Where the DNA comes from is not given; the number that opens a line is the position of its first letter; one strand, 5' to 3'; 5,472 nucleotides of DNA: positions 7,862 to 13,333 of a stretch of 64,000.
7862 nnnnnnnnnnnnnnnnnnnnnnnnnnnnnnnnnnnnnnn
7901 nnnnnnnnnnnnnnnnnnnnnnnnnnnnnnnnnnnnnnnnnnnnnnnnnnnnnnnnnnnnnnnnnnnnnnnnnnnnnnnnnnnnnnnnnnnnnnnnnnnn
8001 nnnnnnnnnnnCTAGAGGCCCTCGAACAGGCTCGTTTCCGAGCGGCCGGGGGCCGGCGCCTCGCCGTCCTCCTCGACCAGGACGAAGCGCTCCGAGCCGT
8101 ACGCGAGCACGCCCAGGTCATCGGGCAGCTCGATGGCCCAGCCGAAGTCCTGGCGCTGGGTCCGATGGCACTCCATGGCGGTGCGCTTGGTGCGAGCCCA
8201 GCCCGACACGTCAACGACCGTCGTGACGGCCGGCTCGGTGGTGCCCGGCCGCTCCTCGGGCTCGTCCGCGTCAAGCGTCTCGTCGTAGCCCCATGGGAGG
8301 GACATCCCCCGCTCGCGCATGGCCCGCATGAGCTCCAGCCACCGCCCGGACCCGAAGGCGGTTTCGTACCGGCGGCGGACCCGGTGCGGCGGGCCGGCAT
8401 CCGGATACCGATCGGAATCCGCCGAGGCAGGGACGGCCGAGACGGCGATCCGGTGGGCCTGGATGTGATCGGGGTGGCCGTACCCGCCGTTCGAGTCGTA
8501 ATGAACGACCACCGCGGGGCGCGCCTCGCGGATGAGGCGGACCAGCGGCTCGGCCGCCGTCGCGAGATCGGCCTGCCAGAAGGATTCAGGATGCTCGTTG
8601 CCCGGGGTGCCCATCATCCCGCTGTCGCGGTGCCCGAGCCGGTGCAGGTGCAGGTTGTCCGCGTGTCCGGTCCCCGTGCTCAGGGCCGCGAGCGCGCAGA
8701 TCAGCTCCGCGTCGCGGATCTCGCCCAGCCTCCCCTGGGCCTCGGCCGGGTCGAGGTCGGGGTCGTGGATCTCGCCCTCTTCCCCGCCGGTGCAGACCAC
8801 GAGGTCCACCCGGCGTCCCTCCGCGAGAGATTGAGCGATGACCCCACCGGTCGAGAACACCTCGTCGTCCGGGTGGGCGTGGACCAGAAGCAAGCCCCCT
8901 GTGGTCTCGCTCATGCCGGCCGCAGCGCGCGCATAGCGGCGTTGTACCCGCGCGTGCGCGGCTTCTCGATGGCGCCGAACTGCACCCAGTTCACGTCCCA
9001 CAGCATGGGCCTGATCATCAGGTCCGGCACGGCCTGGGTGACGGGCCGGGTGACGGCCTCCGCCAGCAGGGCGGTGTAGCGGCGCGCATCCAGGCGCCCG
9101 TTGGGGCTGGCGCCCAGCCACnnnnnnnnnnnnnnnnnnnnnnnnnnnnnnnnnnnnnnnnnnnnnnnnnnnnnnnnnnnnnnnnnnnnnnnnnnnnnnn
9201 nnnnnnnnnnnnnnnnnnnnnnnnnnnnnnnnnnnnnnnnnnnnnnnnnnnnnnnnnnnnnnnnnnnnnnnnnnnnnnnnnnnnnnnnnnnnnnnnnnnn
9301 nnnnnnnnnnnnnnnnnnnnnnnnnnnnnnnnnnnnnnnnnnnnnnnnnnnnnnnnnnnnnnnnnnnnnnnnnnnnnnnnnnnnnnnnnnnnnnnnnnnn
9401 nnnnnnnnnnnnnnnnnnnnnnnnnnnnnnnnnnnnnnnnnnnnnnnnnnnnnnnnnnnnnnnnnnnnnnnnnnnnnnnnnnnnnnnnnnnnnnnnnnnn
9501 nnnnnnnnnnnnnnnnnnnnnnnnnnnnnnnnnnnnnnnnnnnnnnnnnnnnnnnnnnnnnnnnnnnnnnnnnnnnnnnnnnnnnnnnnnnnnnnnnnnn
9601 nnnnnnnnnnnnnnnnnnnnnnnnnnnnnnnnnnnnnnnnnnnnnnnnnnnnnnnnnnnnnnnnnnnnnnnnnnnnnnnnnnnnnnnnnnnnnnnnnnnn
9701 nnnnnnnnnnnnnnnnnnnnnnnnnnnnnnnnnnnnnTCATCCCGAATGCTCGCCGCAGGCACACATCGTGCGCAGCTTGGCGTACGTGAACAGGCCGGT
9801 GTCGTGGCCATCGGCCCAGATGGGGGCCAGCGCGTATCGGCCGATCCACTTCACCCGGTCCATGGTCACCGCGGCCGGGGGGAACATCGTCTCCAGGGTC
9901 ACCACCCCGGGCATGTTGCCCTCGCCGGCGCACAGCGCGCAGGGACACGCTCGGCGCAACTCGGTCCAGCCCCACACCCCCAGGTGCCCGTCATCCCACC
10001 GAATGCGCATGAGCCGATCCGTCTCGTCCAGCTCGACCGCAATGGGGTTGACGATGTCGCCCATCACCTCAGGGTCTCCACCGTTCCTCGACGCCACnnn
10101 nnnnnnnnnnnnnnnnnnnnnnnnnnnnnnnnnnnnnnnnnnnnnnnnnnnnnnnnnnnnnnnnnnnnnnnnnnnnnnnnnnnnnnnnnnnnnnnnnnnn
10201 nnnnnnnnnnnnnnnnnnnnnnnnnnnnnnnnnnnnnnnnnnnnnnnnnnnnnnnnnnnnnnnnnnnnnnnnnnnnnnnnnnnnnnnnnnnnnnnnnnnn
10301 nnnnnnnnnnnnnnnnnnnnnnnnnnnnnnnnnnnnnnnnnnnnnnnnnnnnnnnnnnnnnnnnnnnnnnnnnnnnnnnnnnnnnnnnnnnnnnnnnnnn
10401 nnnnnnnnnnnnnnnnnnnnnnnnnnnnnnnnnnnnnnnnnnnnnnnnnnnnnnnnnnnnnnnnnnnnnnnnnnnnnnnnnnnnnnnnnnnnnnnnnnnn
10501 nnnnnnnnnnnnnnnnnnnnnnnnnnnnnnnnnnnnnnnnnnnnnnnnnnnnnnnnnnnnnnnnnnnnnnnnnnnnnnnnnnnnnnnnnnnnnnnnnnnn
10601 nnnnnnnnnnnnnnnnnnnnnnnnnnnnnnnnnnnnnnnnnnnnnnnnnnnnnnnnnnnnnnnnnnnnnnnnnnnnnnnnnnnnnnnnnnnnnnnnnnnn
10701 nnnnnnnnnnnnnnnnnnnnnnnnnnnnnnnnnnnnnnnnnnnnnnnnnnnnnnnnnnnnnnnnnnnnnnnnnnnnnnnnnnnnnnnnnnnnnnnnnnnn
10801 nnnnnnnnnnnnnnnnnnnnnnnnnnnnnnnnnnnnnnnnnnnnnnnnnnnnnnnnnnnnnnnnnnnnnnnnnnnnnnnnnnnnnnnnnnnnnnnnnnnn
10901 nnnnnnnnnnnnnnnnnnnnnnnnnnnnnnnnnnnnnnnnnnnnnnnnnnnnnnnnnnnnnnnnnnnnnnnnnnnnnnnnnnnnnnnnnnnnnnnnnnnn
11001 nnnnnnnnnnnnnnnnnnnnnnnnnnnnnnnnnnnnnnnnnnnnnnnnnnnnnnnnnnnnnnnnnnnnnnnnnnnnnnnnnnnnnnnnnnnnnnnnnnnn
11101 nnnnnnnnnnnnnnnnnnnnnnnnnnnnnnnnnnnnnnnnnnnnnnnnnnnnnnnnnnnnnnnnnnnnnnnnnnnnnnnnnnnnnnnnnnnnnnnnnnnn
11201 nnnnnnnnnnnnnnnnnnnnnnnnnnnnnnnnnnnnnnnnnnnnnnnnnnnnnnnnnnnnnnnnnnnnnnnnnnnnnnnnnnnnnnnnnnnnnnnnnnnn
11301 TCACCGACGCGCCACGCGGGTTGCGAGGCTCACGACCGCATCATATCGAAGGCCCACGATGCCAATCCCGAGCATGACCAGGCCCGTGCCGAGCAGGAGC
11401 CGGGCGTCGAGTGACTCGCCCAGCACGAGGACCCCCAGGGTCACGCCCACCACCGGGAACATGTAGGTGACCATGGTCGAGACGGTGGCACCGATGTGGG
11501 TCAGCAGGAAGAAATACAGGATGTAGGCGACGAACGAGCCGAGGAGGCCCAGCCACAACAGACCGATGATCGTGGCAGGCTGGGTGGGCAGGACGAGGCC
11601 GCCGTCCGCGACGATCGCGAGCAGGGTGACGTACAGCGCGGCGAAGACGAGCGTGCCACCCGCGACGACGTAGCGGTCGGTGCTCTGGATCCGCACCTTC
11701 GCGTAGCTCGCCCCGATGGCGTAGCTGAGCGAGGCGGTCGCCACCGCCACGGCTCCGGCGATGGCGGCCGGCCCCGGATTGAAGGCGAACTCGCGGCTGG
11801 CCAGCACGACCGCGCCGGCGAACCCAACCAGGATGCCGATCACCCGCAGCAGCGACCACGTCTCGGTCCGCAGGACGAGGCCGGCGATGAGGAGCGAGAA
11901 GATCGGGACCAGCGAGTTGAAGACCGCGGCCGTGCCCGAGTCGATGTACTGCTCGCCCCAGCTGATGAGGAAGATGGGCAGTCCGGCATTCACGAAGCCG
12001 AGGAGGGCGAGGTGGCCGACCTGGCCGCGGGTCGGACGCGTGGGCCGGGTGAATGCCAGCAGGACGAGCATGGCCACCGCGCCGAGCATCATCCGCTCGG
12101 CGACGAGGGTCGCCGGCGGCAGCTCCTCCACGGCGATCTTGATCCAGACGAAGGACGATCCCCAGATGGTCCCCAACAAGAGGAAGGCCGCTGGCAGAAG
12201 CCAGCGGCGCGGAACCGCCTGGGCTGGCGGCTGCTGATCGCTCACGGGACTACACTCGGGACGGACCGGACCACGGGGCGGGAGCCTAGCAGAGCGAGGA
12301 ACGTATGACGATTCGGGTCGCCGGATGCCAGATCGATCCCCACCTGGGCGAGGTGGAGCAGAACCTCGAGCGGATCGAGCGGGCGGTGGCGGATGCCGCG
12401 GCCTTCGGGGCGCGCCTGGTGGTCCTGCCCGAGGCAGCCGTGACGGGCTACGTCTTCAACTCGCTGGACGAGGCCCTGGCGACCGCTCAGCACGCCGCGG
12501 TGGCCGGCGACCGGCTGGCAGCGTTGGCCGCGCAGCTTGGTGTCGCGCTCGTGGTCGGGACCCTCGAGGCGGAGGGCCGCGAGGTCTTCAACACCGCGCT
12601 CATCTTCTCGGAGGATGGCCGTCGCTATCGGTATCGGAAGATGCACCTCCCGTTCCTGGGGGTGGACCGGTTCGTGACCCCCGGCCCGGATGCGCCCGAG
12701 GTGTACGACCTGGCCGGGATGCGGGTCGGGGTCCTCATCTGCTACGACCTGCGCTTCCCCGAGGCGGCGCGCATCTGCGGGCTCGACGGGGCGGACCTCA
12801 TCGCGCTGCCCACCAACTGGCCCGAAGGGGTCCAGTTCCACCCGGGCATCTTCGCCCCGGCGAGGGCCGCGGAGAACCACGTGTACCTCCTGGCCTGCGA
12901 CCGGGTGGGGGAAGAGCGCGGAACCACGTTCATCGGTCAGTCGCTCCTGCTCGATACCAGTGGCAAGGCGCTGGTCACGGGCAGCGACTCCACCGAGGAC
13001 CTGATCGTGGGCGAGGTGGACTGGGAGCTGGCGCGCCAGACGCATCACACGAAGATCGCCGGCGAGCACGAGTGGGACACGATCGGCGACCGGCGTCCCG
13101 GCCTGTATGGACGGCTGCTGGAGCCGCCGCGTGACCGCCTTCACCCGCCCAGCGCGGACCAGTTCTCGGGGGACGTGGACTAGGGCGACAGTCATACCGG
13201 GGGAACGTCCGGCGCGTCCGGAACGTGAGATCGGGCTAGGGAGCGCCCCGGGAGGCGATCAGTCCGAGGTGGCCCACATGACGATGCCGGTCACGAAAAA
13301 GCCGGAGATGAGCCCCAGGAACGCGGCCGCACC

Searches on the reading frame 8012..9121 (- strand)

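Call 42: search_protein_families(library=pfam, proteins=[window:8012-9121:-], max_evalue=0.001)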
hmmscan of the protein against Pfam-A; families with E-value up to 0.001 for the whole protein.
window:8012-9121:- (369 aa): 1 family
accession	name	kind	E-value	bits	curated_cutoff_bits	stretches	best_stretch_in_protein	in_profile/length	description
PF02585.22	PIG-L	-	1.4e-24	87.5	28.2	1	78-229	1-128/129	GlcNAc-PI de-N-acetylase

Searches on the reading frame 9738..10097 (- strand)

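Call 42: search_protein_families(library=pfam, proteins=[window:9738-10097:-], max_evalue=0.001)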
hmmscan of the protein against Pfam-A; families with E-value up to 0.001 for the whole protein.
window:9738-10097:- (119 aa): 1 family
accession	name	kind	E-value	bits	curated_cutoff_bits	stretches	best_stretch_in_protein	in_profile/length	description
PF06155.17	GBBH-like_N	-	1.1e-18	68.2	22.8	1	22-109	2-85/85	Gamma-butyrobetaine hydroxylase-like, N-terminal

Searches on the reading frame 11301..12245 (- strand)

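Call 42: search_protein_families(library=pfam, proteins=[window:11301-12245:-], max_evalue=0.001)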
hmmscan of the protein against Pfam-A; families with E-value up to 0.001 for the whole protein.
window:11301-12245:- (314 aa): 1 family
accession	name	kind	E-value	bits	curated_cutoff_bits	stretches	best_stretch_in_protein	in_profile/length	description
PF00892.27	EamA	-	2.5e-38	131.8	28.2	2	21-148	7-133/135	EamA-like transporter family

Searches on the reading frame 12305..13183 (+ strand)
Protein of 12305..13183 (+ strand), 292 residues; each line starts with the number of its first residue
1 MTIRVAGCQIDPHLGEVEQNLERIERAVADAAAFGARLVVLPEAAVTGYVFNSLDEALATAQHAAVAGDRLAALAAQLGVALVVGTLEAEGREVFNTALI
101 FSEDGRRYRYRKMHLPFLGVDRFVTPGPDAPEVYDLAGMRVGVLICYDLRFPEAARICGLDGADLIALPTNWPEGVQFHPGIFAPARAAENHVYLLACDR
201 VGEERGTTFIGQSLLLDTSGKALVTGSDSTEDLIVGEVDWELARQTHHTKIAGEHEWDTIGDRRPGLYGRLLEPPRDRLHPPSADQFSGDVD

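Call 42: search_protein_families(library=pfam, proteins=[window:12305-13183:+], max_evalue=0.001)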
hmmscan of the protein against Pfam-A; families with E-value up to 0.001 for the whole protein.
window:12305-13183:+ (292 aa): 2 families
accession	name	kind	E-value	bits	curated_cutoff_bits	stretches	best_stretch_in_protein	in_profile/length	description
PF00795.27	CN_hydrolase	-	2.2e-48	165.3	23.2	1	4-246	1-254/256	Carbon-nitrogen hydrolase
PF01261.30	AP_endonuc_2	-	0.0007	19.8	31.1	0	16-97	62-137/249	Xylose isomerase-like TIM barrel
